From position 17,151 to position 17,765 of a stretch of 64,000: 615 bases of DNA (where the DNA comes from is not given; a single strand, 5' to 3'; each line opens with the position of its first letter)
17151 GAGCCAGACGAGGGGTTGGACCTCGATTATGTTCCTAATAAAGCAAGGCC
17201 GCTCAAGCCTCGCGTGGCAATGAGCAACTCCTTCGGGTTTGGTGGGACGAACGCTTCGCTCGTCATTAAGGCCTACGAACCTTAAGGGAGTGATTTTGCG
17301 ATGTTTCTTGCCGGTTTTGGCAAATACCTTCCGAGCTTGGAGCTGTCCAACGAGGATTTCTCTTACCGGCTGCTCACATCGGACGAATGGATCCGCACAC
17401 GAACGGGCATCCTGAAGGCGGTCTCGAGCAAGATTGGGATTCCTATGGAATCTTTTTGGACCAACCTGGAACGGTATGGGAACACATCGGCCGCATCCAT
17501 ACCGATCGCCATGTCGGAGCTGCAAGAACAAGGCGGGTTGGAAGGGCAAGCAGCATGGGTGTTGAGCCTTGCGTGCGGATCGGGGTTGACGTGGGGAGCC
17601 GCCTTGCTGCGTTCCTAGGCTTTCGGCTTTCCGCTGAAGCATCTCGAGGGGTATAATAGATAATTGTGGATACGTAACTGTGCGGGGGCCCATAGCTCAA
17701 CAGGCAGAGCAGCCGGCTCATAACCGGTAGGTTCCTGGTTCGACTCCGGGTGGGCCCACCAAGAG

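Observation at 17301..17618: fabH reduced to an in-frame 105-codon remnant directly downstream of fabF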

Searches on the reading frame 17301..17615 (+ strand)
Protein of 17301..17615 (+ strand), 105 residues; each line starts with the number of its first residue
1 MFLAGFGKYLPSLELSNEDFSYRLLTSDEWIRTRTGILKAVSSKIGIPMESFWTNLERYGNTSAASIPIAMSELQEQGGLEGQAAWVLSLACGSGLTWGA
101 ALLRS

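Call 3: search_protein_families(library=pfam, proteins=[window:17301-17615:+], max_evalue=0.01)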
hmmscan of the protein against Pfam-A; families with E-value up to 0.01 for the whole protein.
window:17301-17615:+ (105 aa): 2 families
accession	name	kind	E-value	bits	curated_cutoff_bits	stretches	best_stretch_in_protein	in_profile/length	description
PF08541.16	ACP_syn_III_C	-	7.7e-19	68.1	26.6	1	36-104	22-89/90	3-Oxoacyl-[acyl-carrier-protein (ACP)] synthase III C terminal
PF02797.21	Chal_sti_synt_C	-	0.0092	16.4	27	0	37-105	72-149/151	Chalcone and stilbene synthases, C-terminal domain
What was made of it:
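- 17412..17615 (+): Retained 3' part: codons 256-323 of fabH (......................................). Holds the catalytic-triad Asn and the Gly-rich loop. Pfam ACP_syn_III_C positions 22-89 (call 3).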

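Call 5: search_solved_structures(query=window:17301-17615:+, max_evalue=0.001, show_alignments=2)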
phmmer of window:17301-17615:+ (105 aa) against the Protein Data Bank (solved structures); distinct sequences matched with E-value up to 0.001: 38.
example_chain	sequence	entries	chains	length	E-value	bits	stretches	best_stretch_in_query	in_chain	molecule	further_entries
2ebd_A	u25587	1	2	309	1.8e-21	79.5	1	35-104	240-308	3-oxoacyl-[acyl-carrier-protein] synthase 3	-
4wzu_A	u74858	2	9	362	9.5e-21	77.2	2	37-104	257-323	3-oxoacyl-[acyl-carrier-protein] synthase 3 protein 2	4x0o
4x9k_A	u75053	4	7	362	5.6e-20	74.7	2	37-104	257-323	3-oxoacyl-[acyl-carrier-protein] synthase 3 protein 2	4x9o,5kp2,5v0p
8vd9_A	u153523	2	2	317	1.1e-19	73.7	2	35-104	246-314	Beta-ketoacyl-[acyl-carrier-protein] synthase III 1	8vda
1ebl_A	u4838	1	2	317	1.8e-19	73.1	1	35-104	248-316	BETA-KETOACYL-ACP SYNTHASE III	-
1hn9_A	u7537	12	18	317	1.9e-19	73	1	35-104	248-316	BETA-KETOACYL-ACYL CARRIER PROTEIN SYNTHASE III | 3-oxoacyl-[acyl-carrier-protein] synthase III | 3-oxoacyl-[acyl-carrier-protein] synthase 3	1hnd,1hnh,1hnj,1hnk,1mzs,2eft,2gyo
6x7r_A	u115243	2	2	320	2e-19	73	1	35-104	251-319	3-oxoacyl-[acyl-carrier-protein] synthase 3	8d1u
9ka2_A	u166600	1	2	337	2.5e-19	72.6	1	35-104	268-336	Beta-ketoacyl-[acyl-carrier-protein] synthase III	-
3il9_A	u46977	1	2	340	2.6e-19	72.6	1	35-104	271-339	3-oxoacyl-[acyl-carrier-protein] synthase 3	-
1ub7_A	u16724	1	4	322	5e-19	71.7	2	36-103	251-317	3-oxoacyl-[acyl-carrier protein] synthase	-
4ylt_A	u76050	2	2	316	1.7e-18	69.9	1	34-104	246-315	3-oxoacyl-[acyl-carrier-protein] synthase 3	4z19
9ka5_A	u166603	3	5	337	2.1e-18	69.7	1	35-104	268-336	Beta-ketoacyl-[acyl-carrier-protein] synthase III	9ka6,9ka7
4nhd_A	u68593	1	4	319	7e-17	64.8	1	36-104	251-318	3-oxoacyl-[acyl-carrier-protein] synthase 3 protein 1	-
3il4_A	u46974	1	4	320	1.5e-16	63.7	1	36-103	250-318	3-oxoacyl-[acyl-carrier-protein] synthase 3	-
3il5_A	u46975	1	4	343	1.6e-16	63.6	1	35-103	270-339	3-oxoacyl-[acyl-carrier-protein] synthase 3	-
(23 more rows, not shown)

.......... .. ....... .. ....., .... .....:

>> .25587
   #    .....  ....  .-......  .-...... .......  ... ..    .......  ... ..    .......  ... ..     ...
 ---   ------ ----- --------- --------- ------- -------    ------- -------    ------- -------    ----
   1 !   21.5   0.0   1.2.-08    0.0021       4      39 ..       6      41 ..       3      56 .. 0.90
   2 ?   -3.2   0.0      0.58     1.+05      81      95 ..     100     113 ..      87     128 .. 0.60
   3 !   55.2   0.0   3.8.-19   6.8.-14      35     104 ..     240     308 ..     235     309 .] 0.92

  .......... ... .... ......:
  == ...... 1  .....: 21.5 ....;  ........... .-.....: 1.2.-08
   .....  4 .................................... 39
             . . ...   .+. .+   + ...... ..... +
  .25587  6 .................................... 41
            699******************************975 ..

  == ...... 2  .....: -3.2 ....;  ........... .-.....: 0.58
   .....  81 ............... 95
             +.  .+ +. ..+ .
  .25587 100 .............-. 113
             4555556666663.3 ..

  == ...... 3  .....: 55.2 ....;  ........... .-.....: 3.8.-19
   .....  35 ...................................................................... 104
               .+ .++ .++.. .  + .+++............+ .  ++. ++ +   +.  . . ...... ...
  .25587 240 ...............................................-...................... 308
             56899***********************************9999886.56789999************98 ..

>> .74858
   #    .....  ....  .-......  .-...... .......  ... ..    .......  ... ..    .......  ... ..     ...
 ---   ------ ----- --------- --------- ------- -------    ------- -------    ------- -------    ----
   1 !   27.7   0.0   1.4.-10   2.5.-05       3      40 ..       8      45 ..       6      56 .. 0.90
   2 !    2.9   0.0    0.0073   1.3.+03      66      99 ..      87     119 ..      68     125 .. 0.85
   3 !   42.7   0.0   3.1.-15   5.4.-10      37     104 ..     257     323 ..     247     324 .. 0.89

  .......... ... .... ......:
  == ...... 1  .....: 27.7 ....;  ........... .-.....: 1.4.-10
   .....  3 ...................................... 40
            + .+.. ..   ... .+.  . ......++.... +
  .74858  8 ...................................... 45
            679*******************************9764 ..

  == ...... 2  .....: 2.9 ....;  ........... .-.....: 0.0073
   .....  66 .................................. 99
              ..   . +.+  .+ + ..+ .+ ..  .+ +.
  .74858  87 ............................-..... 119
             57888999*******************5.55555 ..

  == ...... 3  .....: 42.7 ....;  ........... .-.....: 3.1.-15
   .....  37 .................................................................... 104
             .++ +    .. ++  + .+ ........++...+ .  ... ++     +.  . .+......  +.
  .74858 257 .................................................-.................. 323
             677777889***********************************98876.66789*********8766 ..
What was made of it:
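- Checked: Whole-sequence E-values reach 1.8e-21 against 38 solved FabH-type chains (call 5).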

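Call 6: find_encoding_contigs(protein=window:17301-17615:+, flank=6000, max_places=10)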
Protein window:17301-17615:+ (105 aa): no gene with exactly this product is on record in the collection.

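Call 8: find_homologous_proteins(query=window:17301-17615:+, max_evalue=0.00001)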
Query window:17301-17615:+ (105 aa): 444 proteins with E <= 0.00001 among 532 candidates; the best 120 are listed.
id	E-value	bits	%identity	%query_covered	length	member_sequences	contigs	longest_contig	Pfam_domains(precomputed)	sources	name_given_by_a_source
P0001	9.8e-61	220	98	100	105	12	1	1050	PF08541.17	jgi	jgi:3-oxoacyl-[acyl-carrier-protein] synthase III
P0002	5.6e-35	137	96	66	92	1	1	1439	PF08541.17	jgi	jgi:3-oxoacyl-[acyl-carrier-protein] synthase-3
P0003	2.8e-17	81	44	97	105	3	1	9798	PF08541.17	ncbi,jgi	ncbi:MAG: 3-oxoacyl-[acyl-carrier-protein] synthase III C-terminal domain-containing protein [Desulf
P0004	1.5e-16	78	32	95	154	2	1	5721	PF08541.17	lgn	-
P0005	2.0e-16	78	46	65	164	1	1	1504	PF08541.17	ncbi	-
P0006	1.6e-15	75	59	65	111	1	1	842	PF08541.17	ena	-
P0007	1.5e-14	72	31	99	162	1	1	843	PF08541.17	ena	-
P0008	3.4e-14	71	40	98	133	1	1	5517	PF08541.17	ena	-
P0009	2.1e-13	68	56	65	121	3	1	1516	PF08541.17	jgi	jgi:3-oxoacyl-[acyl-carrier-protein] synthase-3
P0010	2.6e-13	68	56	65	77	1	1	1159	PF08541.17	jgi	jgi:3-oxoacyl-[acyl-carrier-protein] synthase-3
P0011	3.3e-13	68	54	65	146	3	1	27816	PF08541.17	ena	-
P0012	3.8e-13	67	54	65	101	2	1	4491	PF08541.17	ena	-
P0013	6.3e-13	67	51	69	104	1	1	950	PF08541.17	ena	-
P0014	7.8e-13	66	48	53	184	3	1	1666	PF08541.17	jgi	-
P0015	1.1e-12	66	54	65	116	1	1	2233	PF08541.17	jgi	jgi:3-oxoacyl-[acyl-carrier-protein] synthase-3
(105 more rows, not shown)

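Call 10: find_encoding_contigs(protein=P0001, flank=6000, max_places=10)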
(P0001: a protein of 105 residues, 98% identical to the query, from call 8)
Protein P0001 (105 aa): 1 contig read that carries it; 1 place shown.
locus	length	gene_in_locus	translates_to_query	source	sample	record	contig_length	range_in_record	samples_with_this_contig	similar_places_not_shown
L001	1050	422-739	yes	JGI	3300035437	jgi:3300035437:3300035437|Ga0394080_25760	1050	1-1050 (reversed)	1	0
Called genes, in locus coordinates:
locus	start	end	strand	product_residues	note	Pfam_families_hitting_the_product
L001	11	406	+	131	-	PF02801:Ketoacyl-synt_C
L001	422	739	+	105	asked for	PF08541:ACP_syn_III_C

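Call 11: find_encoding_contigs(protein=P0002, flank=6000, max_places=10)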
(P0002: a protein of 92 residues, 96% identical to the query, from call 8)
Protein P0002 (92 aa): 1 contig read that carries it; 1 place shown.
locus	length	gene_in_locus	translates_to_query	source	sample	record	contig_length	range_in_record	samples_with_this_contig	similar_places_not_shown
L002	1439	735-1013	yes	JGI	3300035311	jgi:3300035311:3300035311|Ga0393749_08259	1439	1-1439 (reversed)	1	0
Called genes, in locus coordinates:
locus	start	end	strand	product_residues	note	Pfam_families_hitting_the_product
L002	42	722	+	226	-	PF08545:ACP_syn_III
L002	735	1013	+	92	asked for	PF08541:ACP_syn_III_C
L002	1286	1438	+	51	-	?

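Call 12: list_cluster_members(proteins=[P0001, P0002, P0003])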
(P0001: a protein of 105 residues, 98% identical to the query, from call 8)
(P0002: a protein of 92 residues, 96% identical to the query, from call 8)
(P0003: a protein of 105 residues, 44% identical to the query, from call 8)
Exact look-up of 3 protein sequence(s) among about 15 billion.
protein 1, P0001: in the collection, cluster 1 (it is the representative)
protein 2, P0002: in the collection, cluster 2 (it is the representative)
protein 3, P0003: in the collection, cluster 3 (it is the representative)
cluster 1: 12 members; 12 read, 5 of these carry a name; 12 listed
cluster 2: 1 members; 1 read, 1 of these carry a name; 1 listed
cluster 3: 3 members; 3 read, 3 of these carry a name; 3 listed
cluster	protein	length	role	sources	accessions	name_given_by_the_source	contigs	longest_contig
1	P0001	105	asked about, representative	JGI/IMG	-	3-oxoacyl-[acyl-carrier-protein] synthase III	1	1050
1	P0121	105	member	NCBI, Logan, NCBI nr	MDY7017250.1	MAG: 3-oxoacyl-[acyl-carrier-protein] synthase III C-terminal domain-containing protein ... | 3-oxoacyl-[acyl-carrier-protein] synthase III C-terminal domain-containing protein ...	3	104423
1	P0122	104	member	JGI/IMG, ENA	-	3-oxoacyl-[acyl-carrier-protein] synthase-3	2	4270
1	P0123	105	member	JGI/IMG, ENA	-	3-oxoacyl-[acyl-carrier-protein] synthase III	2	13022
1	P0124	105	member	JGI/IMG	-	3-oxoacyl-[acyl-carrier-protein] synthase III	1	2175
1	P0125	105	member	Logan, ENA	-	-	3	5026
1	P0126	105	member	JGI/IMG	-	-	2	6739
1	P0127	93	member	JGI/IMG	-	-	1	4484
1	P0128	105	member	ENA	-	-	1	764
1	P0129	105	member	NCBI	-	-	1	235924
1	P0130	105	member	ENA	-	-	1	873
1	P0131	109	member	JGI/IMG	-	-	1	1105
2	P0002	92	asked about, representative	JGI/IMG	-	3-oxoacyl-[acyl-carrier-protein] synthase-3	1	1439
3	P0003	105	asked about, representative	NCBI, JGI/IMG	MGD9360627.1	MAG: 3-oxoacyl-[acyl-carrier-protein] synthase III C-terminal domain-containing protein ... | 3-oxoacyl-[acyl-carrier-protein] synthase III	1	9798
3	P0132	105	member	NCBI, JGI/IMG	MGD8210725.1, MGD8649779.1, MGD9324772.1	MAG: 3-oxoacyl-[acyl-carrier-protein] synthase III C-terminal domain-containing protein ... | 3-oxoacyl-[acyl-carrier-protein] synthase III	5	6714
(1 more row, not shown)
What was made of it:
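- NCBI annotates it as '3-oxoacyl-ACP synthase III C-terminal domain-containing protein' (call 12).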

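Call 17: find_encoding_contigs(protein=P0121, flank=10000, max_places=6)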
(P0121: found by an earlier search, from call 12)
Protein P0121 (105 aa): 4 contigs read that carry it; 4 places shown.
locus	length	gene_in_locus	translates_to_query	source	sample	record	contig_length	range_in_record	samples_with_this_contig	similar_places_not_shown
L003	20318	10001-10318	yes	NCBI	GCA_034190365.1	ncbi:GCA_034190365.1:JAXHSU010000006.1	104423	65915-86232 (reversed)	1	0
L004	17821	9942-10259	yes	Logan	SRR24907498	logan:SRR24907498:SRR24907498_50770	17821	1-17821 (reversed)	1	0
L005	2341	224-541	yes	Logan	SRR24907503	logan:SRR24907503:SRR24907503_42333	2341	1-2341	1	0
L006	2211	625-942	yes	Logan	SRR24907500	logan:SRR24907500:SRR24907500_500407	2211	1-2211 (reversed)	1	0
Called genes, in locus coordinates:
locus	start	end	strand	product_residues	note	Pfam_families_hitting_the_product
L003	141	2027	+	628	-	PF00456:Transketolase_N (faint), PF13292:DXP_synthase_N, PF02779:Transket_pyr, PF02780:Transketolase_C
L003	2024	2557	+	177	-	PF06271:RDD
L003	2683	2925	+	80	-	PF02597:ThiS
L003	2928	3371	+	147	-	PF02391:MoaE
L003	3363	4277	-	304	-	PF02016:Peptidase_S66, PF17676:Peptidase_S66C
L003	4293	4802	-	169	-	-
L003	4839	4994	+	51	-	-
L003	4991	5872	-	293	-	PF01557:FAA_hydrolase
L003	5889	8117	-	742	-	PF00488:MutS_V, PF20297:MSSS (weak), PF01713:Smr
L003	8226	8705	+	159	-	PF09990:DUF2231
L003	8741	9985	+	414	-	PF00109:ketoacyl-synt, PF02801:Ketoacyl-synt_C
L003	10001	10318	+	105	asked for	PF08541:ACP_syn_III_C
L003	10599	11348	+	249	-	PF24161:CCDC39 (weak), PF02591:Zn_ribbon_9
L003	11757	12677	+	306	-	PF01795:Methyltransf_5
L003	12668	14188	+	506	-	PF08245:Mur_ligase_M, PF02875:Mur_ligase_C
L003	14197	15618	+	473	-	PF08245:Mur_ligase_M, PF02875:Mur_ligase_C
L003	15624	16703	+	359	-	PF00953:Glycos_transf_4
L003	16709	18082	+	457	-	PF08245:Mur_ligase_M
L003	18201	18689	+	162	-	PF02381:MraZ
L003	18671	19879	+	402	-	PF03033:Glyco_transf_28, PF04101:Glyco_tran_28_C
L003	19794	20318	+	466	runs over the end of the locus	PF01225:Mur_ligase, PF08245:Mur_ligase_M, PF02875:Mur_ligase_C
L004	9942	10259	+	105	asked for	PF08541:ACP_syn_III_C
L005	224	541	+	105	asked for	PF08541:ACP_syn_III_C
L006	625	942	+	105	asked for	PF08541:ACP_syn_III_C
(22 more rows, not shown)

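Call 18: find_encoding_contigs(protein=P0129, flank=10000, max_places=6)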
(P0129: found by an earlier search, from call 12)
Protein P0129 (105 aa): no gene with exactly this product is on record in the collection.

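Call 32: list_cluster_members(proteins=[L003:2024-2554:+, L003:2683-2922:+, L003:4296-4802:-, L003:8741-9982:+, L003:8226-8702:+])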
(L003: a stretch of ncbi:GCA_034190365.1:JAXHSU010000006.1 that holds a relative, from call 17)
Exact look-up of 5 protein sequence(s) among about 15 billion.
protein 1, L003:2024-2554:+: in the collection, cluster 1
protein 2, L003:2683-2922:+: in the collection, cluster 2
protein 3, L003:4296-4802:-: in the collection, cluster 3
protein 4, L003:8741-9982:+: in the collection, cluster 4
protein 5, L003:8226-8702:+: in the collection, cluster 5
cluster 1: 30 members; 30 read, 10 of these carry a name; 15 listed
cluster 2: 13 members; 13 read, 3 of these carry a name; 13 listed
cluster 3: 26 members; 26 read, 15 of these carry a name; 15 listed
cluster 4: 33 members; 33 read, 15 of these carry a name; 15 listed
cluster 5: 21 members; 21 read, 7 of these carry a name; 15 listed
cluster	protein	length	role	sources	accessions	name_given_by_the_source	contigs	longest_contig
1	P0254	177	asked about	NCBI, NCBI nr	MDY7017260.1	MAG: RDD family protein [Nitrospirota bacterium] | RDD family protein [Nitrospirota bacterium]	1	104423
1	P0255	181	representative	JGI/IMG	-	uncharacterized RDD family membrane protein YckC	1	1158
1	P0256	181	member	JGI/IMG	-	uncharacterized RDD family membrane protein YckC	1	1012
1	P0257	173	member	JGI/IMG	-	uncharacterized RDD family membrane protein YckC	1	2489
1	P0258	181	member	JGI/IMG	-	uncharacterized RDD family membrane protein YckC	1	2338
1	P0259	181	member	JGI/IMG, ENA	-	uncharacterized RDD family membrane protein YckC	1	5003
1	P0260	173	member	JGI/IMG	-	uncharacterized RDD family membrane protein YckC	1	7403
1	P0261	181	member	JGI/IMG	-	uncharacterized RDD family membrane protein YckC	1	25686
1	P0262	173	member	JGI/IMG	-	uncharacterized RDD family membrane protein YckC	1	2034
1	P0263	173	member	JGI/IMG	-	uncharacterized RDD family membrane protein YckC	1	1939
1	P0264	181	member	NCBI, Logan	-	-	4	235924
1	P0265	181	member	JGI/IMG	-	-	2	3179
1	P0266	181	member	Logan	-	-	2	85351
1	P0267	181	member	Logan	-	-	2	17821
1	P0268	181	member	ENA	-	-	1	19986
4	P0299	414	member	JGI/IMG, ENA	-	3-oxoacyl-[acyl-carrier-protein] synthase II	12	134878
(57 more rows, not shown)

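Call 33: find_encoding_contigs(protein=P0299, flank=2500, max_places=10)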
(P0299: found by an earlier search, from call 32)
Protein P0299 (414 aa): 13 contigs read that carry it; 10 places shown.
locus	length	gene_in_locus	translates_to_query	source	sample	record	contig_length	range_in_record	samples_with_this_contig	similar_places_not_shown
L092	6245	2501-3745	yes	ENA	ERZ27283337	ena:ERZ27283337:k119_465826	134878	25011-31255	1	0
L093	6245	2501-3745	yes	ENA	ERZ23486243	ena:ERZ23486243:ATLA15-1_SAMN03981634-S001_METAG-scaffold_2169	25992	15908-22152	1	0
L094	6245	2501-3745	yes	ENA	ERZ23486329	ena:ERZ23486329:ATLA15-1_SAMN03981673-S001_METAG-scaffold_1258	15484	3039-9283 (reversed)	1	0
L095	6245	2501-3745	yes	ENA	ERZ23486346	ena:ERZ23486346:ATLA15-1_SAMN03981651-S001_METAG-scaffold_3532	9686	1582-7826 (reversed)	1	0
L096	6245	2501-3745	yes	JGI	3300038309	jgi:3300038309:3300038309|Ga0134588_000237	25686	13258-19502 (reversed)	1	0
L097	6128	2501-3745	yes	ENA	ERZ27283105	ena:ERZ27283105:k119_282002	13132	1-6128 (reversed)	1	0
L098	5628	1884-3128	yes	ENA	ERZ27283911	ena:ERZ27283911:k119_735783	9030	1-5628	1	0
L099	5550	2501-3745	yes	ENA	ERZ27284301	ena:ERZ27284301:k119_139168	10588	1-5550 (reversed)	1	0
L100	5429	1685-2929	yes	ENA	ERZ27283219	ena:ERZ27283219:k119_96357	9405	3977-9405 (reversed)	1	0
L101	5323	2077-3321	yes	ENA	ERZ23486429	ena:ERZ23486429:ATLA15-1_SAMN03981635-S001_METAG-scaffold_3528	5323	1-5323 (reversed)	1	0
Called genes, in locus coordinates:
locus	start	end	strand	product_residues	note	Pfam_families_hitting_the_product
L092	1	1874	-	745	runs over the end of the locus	PF00488:MutS_V, PF20297:MSSS (weak), PF01713:Smr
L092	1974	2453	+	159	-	PF09990:DUF2231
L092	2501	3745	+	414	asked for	PF00109:ketoacyl-synt, PF02801:Ketoacyl-synt_C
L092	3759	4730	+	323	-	PF08545:ACP_syn_III, PF08541:ACP_syn_III_C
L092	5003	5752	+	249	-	PF02591:Zn_ribbon_9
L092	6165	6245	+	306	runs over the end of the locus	PF01795:Methyltransf_5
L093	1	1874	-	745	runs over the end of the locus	PF00488:MutS_V, PF20297:MSSS (weak), PF01713:Smr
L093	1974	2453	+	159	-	PF09990:DUF2231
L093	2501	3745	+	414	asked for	PF00109:ketoacyl-synt, PF02801:Ketoacyl-synt_C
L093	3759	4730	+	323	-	PF08545:ACP_syn_III, PF08541:ACP_syn_III_C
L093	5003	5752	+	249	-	PF02591:Zn_ribbon_9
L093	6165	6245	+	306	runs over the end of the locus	PF01795:Methyltransf_5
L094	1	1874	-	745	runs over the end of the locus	PF00488:MutS_V, PF20297:MSSS (weak), PF01713:Smr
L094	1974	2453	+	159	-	PF09990:DUF2231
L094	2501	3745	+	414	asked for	PF00109:ketoacyl-synt, PF02801:Ketoacyl-synt_C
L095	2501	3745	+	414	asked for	PF00109:ketoacyl-synt, PF02801:Ketoacyl-synt_C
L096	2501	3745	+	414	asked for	PF00109:ketoacyl-synt, PF02801:Ketoacyl-synt_C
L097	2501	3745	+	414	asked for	PF00109:ketoacyl-synt, PF02801:Ketoacyl-synt_C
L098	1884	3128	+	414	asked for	PF00109:ketoacyl-synt, PF02801:Ketoacyl-synt_C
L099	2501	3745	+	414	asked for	PF00109:ketoacyl-synt, PF02801:Ketoacyl-synt_C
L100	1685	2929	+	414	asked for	PF00109:ketoacyl-synt, PF02801:Ketoacyl-synt_C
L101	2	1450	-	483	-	?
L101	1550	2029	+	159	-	PF09990:DUF2231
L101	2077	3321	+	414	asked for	PF00109:ketoacyl-synt, PF02801:Ketoacyl-synt_C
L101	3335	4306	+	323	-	PF08545:ACP_syn_III, PF08541:ACP_syn_III_C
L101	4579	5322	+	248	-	?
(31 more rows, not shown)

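Call 41: find_encoding_contigs(protein=P0123, flank=2500, max_places=6)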
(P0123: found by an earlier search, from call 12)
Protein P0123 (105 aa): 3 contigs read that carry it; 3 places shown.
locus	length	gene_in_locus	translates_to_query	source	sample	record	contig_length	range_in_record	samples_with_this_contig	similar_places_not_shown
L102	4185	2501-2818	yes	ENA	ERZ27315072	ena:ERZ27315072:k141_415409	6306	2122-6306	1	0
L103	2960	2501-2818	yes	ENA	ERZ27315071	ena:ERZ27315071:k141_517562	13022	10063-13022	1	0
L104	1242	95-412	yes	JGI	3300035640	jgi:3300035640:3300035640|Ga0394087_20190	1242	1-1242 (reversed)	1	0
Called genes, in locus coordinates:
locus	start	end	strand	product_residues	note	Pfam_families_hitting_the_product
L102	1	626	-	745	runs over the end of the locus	PF00488:MutS_V, PF20297:MSSS (weak), PF01713:Smr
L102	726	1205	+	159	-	PF09990:DUF2231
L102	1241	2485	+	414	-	PF00109:ketoacyl-synt, PF02801:Ketoacyl-synt_C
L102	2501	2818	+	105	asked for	PF08541:ACP_syn_III_C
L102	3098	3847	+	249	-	PF02591:Zn_ribbon_9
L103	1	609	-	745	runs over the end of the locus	PF00488:MutS_V, PF20297:MSSS (weak), PF01713:Smr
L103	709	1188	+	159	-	PF09990:DUF2231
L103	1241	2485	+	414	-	PF00109:ketoacyl-synt, PF02801:Ketoacyl-synt_C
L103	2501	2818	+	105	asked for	PF08541:ACP_syn_III_C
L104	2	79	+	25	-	?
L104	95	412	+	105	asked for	PF08541:ACP_syn_III_C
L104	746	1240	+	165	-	?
